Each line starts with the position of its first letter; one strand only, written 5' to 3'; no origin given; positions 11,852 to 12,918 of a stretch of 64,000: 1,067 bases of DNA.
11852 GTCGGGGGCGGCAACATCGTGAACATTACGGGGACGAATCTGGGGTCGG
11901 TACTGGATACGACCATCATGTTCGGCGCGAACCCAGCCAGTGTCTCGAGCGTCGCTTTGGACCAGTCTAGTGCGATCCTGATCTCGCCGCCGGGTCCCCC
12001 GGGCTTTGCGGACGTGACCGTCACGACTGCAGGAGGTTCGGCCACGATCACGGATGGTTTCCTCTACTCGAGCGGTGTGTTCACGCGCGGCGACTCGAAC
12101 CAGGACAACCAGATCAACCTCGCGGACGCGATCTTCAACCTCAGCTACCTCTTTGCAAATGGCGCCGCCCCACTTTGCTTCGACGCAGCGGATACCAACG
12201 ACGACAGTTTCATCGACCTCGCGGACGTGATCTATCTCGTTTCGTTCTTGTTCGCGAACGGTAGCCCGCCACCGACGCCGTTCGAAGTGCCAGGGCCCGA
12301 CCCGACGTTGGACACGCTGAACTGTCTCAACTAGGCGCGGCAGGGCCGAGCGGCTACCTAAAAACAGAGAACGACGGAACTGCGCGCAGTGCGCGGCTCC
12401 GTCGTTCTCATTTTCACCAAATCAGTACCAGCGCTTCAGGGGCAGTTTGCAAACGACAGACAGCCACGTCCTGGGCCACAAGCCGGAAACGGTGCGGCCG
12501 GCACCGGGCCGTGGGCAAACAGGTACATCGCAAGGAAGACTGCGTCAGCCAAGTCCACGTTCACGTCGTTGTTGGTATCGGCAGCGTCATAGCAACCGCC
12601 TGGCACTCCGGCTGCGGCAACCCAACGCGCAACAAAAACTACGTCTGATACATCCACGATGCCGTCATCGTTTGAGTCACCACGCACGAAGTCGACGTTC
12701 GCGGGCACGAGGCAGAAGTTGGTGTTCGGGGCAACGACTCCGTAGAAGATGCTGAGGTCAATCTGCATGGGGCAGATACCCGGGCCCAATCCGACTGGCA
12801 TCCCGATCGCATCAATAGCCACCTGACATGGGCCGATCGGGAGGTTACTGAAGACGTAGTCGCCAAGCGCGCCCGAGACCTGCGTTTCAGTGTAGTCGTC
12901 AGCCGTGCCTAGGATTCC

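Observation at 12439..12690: Dockerin-like tails carry an extra conserved cysteine framework (variant dockerin or sorting tag?)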

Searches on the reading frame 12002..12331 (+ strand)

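Call 80: search_protein_families(library=ncbifam, proteins=[window:12002-12331:+], max_evalue=1)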
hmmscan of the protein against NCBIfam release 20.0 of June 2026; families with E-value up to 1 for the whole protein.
window:12002-12331:+ (110 aa): 2 families
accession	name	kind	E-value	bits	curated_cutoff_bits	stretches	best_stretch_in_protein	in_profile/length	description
NF003724.0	PRK05329.2-3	equivalog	0.079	11.9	327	1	5-55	291-342/426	glycerol-3-phosphate dehydrogenase subunit GlpB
NF045500.1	Omp28_seleno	equivalog_domain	0.11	11.9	200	1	17-83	310-375/377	Omp28-related selenoprotein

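Call 81: search_protein_families(library=pfam, proteins=[window:12002-12331:+], max_evalue=1)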
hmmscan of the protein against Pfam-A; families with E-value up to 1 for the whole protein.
window:12002-12331:+ (110 aa): 4 families
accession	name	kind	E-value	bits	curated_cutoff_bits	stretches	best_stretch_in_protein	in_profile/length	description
PF13499.12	EF-hand_7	-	0.0083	16.9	30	1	59-85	7-32/67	EF-hand domain pair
PF13405.12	EF-hand_6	-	0.018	15.2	25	1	59-81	5-27/30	EF-hand domain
PF00404.24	Dockerin_1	-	0.02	15.5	22.9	1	30-78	2-51/57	Dockerin type I domain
PF00036.39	EF-hand_1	-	0.11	12.5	25.4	0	60-79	6-25/29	EF hand domain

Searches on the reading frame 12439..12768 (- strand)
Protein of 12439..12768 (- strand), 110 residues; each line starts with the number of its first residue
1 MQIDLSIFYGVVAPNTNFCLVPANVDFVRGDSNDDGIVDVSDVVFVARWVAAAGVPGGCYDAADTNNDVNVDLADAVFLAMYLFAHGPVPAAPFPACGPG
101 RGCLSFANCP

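Call 10: find_homologous_proteins(query=A1, max_evalue=0.001)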
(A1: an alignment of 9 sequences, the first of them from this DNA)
Query A1 (9 sequences) (86 aa, profile of the alignment): 221 proteins with E <= 0.001 among 1217 candidates; the best 120 are listed.
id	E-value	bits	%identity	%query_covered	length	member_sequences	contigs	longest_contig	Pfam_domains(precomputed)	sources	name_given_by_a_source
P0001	2.7e-35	138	51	81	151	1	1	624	PF00404.25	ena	-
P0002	2.0e-30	123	38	86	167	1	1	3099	PF00404.25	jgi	jgi:hypothetical protein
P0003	4.6e-28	115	43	86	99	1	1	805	-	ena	-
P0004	5.7e-28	115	41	100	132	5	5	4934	PF00404.25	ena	-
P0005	6.7e-28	115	42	84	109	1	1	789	-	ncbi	-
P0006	3.5e-27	112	41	98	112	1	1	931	PF00404.25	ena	-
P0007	3.7e-27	112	41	85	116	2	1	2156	-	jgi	-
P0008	5.9e-27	112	42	100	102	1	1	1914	PF00404.25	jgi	jgi:hypothetical protein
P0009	6.0e-27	112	43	99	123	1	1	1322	PF00404.25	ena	-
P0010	1.7e-26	110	42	98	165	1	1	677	-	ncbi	-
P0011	1.9e-26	110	39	85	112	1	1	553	-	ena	-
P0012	2.0e-26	110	43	85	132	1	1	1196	-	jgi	jgi:hypothetical protein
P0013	2.7e-26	109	43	98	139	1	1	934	-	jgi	jgi:hypothetical protein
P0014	2.9e-26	109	39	98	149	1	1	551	-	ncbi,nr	ncbi:MAG: hypothetical protein KDC38_21885, partial [Planctomycetes bacterium]|nr:hypothetical prote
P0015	5.5e-26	108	44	84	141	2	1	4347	-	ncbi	ncbi:MAG: hypothetical protein AAEJ46_05905, partial [Planctomycetota bacterium]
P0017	8.3e-26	108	45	86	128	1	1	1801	PF00404.25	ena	-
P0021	2.6e-25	106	46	85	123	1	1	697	PF00404.25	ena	-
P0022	3.3e-25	106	44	85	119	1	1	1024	PF00404.25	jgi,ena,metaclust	metaclust:\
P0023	4.5e-25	105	48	84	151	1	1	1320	PF00404.25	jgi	-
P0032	2.5e-24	103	46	86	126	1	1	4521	PF00404.25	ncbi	ncbi:MAG: dockerin type I repeat-containing protein, partial [Planctomycetota bacterium]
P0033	2.8e-24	103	44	100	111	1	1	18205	PF00404.25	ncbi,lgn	ncbi:MAG: dockerin type I domain-containing protein [Planctomycetota bacterium]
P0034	3.6e-24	103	50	86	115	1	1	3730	PF00404.25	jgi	jgi:hypothetical protein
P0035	4.2e-24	102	38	67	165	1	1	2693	PF00404.25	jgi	jgi:hypothetical protein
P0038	5.2e-24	102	40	99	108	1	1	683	PF00404.25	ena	-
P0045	9.2e-24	101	44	77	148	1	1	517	PF00404.25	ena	-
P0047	1.8e-23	100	42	74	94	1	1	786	PF00404.25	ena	-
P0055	6.9e-23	98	37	100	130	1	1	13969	PF00404.25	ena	-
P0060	9.9e-23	98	40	97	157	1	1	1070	PF00404.25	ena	-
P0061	1.0e-22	98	42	84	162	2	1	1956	PF00404.25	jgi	jgi:hypothetical protein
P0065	1.7e-22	97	49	84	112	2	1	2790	PF00404.25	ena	-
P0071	2.7e-22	97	47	86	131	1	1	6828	PF00404.25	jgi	jgi:dockerin type I repeat protein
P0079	6.4e-22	95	36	71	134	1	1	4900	PF00404.25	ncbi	ncbi:MAG: dockerin type I domain-containing protein, partial [Planctomycetota bacterium]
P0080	6.6e-22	95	38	97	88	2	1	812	PF00404.25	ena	-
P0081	1.0e-21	95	41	98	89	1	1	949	PF00404.25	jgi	-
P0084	1.5e-21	94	43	86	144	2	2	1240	PF00404.25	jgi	jgi:hypothetical protein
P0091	4.2e-21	93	37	84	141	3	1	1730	PF00404.25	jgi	-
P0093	6.4e-21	92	34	84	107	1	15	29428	PF00404.25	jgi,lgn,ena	-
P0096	8.4e-21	92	38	84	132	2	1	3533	PF00404.25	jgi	jgi:hypothetical protein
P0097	1.0e-20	92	41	93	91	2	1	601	PF00404.25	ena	-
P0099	1.3e-20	91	39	84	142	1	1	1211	PF00404.25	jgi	jgi:hypothetical protein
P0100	1.5e-20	91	39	90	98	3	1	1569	PF00404.25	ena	-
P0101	1.6e-20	91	36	99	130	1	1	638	PF00404.25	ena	-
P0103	2.2e-20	90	49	84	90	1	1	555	PF00404.25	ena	-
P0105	4.4e-20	89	38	98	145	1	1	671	PF00404.25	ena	-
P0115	1.7e-19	88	43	77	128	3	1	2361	PF00404.25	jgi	jgi:hypothetical protein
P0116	2.1e-19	87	43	84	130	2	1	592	PF00404.25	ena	-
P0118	3.0e-19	87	41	88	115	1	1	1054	PF00404.25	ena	-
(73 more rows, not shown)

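Call 18: search_protein_representatives(alignment_id=A1)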
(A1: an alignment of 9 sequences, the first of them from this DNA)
Query: 9 sequences, 90 profile positions. Proteins with E-value up to 0.001 (for the whole library): 52179; up to 1e-10: 25394; up to 1e-30: 624. The best 150 are listed.
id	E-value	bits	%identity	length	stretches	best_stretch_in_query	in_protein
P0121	7.6e-144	484.5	-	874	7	2-85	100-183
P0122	8.2e-92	317.7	-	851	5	2-87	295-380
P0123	5.7e-91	315.0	-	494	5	2-90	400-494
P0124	2.1e-86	300.4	-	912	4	2-86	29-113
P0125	6.4e-85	295.7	-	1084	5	2-90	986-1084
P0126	2.1e-83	290.8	-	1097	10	2-60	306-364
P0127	2.1e-82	287.6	-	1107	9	2-59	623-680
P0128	3.3e-81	283.8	-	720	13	3-68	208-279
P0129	4.6e-81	283.3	-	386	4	3-89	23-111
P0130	1.2e-79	278.7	-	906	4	2-86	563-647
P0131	1.9e-77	271.7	-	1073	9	2-62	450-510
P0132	2.8e-76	268.0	-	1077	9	6-67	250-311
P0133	1.7e-74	262.3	-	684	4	3-85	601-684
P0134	3.1e-73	258.2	-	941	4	3-85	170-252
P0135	1.8e-70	249.4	-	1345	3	2-86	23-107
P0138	2.2e-67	239.4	-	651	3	3-86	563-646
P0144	3.5e-62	222.8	-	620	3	2-89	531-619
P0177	4.1e-54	196.9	-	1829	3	2-86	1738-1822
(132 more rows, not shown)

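Call 20: search_protein_families(library=pfam, proteins=[P0138, P0124, P0121, P0135, P0144, P0177, P0126, P0128], max_evalue=0.01)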
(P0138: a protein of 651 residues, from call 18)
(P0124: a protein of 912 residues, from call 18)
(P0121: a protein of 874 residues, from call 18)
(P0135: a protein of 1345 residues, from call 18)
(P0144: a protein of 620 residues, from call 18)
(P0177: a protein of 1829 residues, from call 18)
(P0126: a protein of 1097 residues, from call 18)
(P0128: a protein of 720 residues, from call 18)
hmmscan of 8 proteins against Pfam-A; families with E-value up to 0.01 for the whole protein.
P0138 (651 aa): 3 families
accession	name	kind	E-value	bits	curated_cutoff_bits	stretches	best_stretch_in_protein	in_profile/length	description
PF00404.24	Dockerin_1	-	1.6e-12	47.9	22.9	2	303-352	2-52/57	Dockerin type I domain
PF00963.24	Cohesin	-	6.2e-05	23.7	24.1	1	396-509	3-108/139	Cohesin domain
PF13499.12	EF-hand_7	-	0.0029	18.3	30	0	60-78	12-30/67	EF-hand domain pair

P0124 (912 aa): 4 families
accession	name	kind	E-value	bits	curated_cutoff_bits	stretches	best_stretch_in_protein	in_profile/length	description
PF00404.24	Dockerin_1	-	9.9e-28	96.6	22.9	4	33-80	2-50/57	Dockerin type I domain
PF13499.12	EF-hand_7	-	3.9e-08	34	30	1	563-612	8-62/67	EF-hand domain pair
PF00963.24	Cohesin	-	5.8e-05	23.7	24.1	1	660-700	4-46/139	Cohesin domain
PF13833.12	EF-hand_8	-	0.0074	16.5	28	1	576-616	13-51/54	EF-hand domain pair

P0121 (874 aa): 6 families
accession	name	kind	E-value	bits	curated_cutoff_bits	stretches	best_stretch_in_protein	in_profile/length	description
PF00404.24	Dockerin_1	-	4.9e-44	148.8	22.9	6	7-59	2-55/57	Dockerin type I domain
PF13499.12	EF-hand_7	-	1.6e-19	70.5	30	0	516-566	7-63/67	EF-hand domain pair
PF13202.12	EF-hand_5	-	4.3e-12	45.3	25.9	0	516-536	3-24/25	EF hand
PF18884.5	TSP3_bac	-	4.9e-10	39.5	25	1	628-649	1-22/22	Bacterial TSP3 repeat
PF00036.39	EF-hand_1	-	5.3e-05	22.9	25.4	0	516-536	5-25/29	EF hand domain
PF13405.12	EF-hand_6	-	0.00051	20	25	0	516-536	5-25/30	EF-hand domain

P0135 (1345 aa): 3 families
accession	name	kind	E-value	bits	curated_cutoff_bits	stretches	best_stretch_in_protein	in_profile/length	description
PF00404.24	Dockerin_1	-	2.5e-10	40.8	22.9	1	27-73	2-49/57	Dockerin type I domain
PF00963.24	Cohesin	-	3.1e-09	37.6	24.1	1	121-226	3-106/139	Cohesin domain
PF13499.12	EF-hand_7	-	0.0013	19.4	30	0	560-576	7-23/67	EF-hand domain pair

P0144 (620 aa): 2 families
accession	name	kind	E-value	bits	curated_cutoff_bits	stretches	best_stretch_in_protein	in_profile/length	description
PF00404.24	Dockerin_1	-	3.4e-09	37.2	22.9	1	535-588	2-56/57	Dockerin type I domain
PF00963.24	Cohesin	-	0.0021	18.7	24.1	0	139-189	10-62/139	Cohesin domain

P0177 (1829 aa): 2 families
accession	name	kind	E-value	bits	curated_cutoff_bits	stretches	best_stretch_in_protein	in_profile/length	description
PF00404.24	Dockerin_1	-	4e-14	53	22.9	2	539-592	2-57/57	Dockerin type I domain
PF24595.1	DUF7619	-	8.6e-06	26.3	27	0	1318-1380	1-56/133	Domain of unknown function (DUF7619)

P0126 (1097 aa): 6 families
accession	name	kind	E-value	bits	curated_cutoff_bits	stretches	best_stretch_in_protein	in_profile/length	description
PF00404.24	Dockerin_1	-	3.8e-65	216.4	22.9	9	490-541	2-56/57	Dockerin type I domain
PF00082.27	Peptidase_S8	-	8e-14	52.1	21.8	1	859-1085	7-278/288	Subtilase family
PF13499.12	EF-hand_7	-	2.3e-12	47.5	30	0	406-438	12-37/67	EF-hand domain pair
PF00036.39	EF-hand_1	-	5.7e-12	44.7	25.4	0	406-425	10-29/29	EF hand domain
PF13405.12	EF-hand_6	-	2.7e-05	23.9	25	0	406-425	10-29/30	EF-hand domain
PF13517.12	FG-GAP_3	-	3.1e-05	24.9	26.9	0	513-531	41-59/61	FG-GAP-like repeat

P0128 (720 aa): 2 families
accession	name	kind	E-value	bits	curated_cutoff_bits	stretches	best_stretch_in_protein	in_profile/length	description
PF00404.24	Dockerin_1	-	1.9e-66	220.6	22.9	8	178-231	2-56/57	Dockerin type I domain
PF13499.12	EF-hand_7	-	4.4e-08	33.8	30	0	179-227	12-65/67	EF-hand domain pair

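Call 31: predict_structure(alignment_id=A2)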
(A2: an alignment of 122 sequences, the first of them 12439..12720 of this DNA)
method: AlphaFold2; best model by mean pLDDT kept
length: 94 residues; sequences in the alignment: 122
mean_pLDDT: 90.1   pTM: 0.82
mean pLDDT of the five models: 90.1, 90.1, 88.7, 88.0, 86.2
residues with pLDDT >= 90: 70; 70-90: 14; 50-70: 8; < 50: 2
segments of 3 or more residues with pLDDT < 50: none
pLDDT, mean of each block of 10 residues (from residue 1): 64 96 98 85 92 96 98 97 88 85
secondary structure, 60 per line:
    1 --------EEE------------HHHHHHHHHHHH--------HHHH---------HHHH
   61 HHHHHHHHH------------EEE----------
elements in order: E9-11 H24-35 H44-47 H57-69 E82-84

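Call 35: fold_search(model_id=the predicted structure, library=pdb)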
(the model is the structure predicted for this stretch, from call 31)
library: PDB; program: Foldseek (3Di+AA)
matches with E <= 10: 36; with E <= 0.001: 0
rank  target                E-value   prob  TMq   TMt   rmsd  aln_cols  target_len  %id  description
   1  8ajy_B                9.5e-03  1.00  0.50  0.56   2.3        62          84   27  Ruminococcus flavefaciens Cohesin-Dockerin structure: dockerin from ScaH adaptor scaffoldin in complex with the cohesi (released 2022-11-02)
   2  5m2o_B                1.2e-02  1.00  0.58  0.71   2.5        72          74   32  R. flavefaciens' third ScaB cohesin in complex with a group 1 dockerin (released 2017-07-05)
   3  5lxv_B                1.9e-02  1.00  0.53  0.72   2.4        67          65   33  Crystal structure of Ruminococcus flavefaciens scaffoldin C cohesin in complex with a dockerin from an uncharacterized (released 2016-10-19)
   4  4uyq_B                2.0e-02  1.00  0.57  0.72   2.5        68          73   24  High resolution structure of the third cohesin ScaC in complex with the ScaB dockerin with a mutation in the C-termina (released 2015-04-15)
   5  2vn5_D                3.0e-02  1.00  0.50  0.82   2.1        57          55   35  The Clostridium cellulolyticum dockerin displays a dual binding mode for its cohesin partner (released 2008-05-20)
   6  4fl4_G                3.4e-02  1.00  0.58  0.79   2.2        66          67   32  Scaffoldin conformation and dynamics revealed by a ternary complex from the Clostridium thermocellum cellulosome (released 2012-06-27)
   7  6kg9_MODEL_1_A        3.4e-02  0.99  0.49  0.65   2.2        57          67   33  Solution structure of CaDoc0917 from Clostridium acetobutylicum (released 2020-07-08)
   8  6kgf_B                3.9e-02  1.00  0.53  0.77   2.1        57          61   33  Crystal structure of CaDoc0917(R16D)-CaCohA2 complex at pH 8.2 (released 2020-07-08)
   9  4dh2_D                3.9e-02  1.00  0.53  0.69   2.3        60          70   33  Crystal structure of Coh-OlpC(Cthe_0452)-Doc435(Cthe_0435) complex: A novel type I Cohesin-Dockerin complex from Clost (released 2012-11-28)
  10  5nrk_D                4.4e-02  1.00  0.55  0.73   2.4        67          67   19  Crystal structure of the sixth cohesin from Acetivibrio cellulolyticus' scaffoldin B in complex with Cel5 dockerin S15 (released 2018-01-31)
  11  2mte_MODEL_1_A        4.7e-02  1.00  0.51  0.67   1.7        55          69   38  Solution structure of Doc48S (released 2014-10-15)
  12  2vn5_B                5.0e-02  1.00  0.50  0.80   2.1        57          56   35  The Clostridium cellulolyticum dockerin displays a dual binding mode for its cohesin partner (released 2008-05-20)
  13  8x39_B                5.0e-02  0.99  0.55  0.39   2.5        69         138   22  Crystal structure of cellulosomal double-dockerin module of Clo1313_0689 from Clostridium thermocellum (released 2024-04-03)
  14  8x3a_MODEL_1_A        5.0e-02  0.99  0.54  0.35   2.2        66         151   21  Solution NMR structure of cellulosomal double-dockerin module of Clo1313_0689 from Clostridium thermocellum (released 2024-04-03)
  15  6kgc_B                5.4e-02  0.99  0.49  0.73   2.2        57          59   35  Crystal structure of CaDoc0917(R49D)-CaCohA2 complex at pH 5.4 (released 2020-07-08)
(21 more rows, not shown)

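Call 36: search_solved_structures(query=A1, max_evalue=1, show_alignments=3)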
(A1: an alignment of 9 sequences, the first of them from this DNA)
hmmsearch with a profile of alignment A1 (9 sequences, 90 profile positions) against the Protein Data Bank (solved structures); distinct sequences matched with E-value up to 1: 45.
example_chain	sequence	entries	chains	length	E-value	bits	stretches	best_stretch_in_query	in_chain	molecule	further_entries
2y3n_B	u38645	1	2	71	1.4e-07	35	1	4-62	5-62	CELLULOSOMAL FAMILY-48 PROCESSIVE GLYCOSIDE HYDROLASE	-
2mte_A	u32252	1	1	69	1.5e-06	31.6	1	5-52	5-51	Cellulose 1,4-beta-cellobiosidase (reducing end) CelS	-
1daq_A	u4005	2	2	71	1.6e-06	31.5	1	5-52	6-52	ENDOGLUCANASE SS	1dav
8x39_A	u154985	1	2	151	2.6e-06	30.8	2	3-59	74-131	Serine protease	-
8x3a_A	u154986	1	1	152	2.7e-06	30.8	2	3-59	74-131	Serine protease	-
6kg9_A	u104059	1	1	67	4.3e-06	30.2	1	6-59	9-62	And cellulose-binding endoglucanase family 9 CelL ortholog dockerin domain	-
6kge_D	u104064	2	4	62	1.1e-05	28.8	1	6-57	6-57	And cellulose-binding endoglucanase family 9 CelL ortholog dockerin domain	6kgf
6kgc_B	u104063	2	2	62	1.4e-05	28.5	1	6-57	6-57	And cellulose-binding endoglucanase family 9 CelL ortholog dockerin domain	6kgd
4uyq_B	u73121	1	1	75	2.4e-05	27.8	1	2-59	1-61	Cellulosomal scaffoldin adaptor protein B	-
5m2o_B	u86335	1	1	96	6.8e-05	26.3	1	5-58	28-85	Group I Dockerin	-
3ul4_B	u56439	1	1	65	8.7e-05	26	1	4-59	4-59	Cellulosome enzyme, dockerin type I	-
4dh2_B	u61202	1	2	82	0.00011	25.7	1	5-60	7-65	Dockerin type 1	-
4uyp_B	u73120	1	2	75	0.00031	24.2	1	2-59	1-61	Cellulosomal scaffoldin adaptor protein B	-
5nrk_B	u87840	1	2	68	0.00044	23.7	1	5-60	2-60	DocCel5: Type I dockerin repeat domain from A. cellulolyticus family 5 endoglucanase WP_01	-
4fl4_A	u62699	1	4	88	0.00046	23.6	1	6-59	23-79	Glycoside hydrolase family 9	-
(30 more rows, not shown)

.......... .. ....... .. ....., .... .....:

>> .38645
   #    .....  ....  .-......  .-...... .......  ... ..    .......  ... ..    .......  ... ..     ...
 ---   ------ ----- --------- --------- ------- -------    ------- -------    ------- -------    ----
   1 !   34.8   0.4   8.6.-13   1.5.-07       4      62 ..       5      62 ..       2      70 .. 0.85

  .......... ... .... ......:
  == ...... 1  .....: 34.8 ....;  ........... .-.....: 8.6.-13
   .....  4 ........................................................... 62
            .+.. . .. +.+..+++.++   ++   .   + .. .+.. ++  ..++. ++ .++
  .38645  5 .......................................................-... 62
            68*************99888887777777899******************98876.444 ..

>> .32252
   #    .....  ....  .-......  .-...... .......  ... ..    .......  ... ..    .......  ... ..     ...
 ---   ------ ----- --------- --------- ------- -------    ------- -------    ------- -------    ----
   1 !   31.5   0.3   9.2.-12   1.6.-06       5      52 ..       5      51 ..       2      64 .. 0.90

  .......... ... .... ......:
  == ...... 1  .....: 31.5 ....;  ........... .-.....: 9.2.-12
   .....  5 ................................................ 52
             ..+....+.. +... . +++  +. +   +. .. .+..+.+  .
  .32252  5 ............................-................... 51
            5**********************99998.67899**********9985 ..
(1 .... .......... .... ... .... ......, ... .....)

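Call 80: search_protein_families(library=ncbifam, proteins=[window:12439-12768:-], max_evalue=1)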
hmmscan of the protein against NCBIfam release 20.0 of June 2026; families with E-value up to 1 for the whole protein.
window:12439-12768:- (110 aa): 1 family
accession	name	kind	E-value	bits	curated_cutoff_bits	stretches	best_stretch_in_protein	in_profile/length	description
NF049990.1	CellobisidaseCelK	equivalog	0.00079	17.7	1700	1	20-84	820-883/889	cellulose 1,4-beta-cellobiosidase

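Call 81: search_protein_families(library=pfam, proteins=[window:12439-12768:-], max_evalue=1)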
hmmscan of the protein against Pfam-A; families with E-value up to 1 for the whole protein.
window:12439-12768:- (110 aa): 1 family
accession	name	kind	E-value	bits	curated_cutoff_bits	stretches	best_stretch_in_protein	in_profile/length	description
PF00404.24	Dockerin_1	-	0.00035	21.2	22.9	1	30-83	2-56/57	Dockerin type I domain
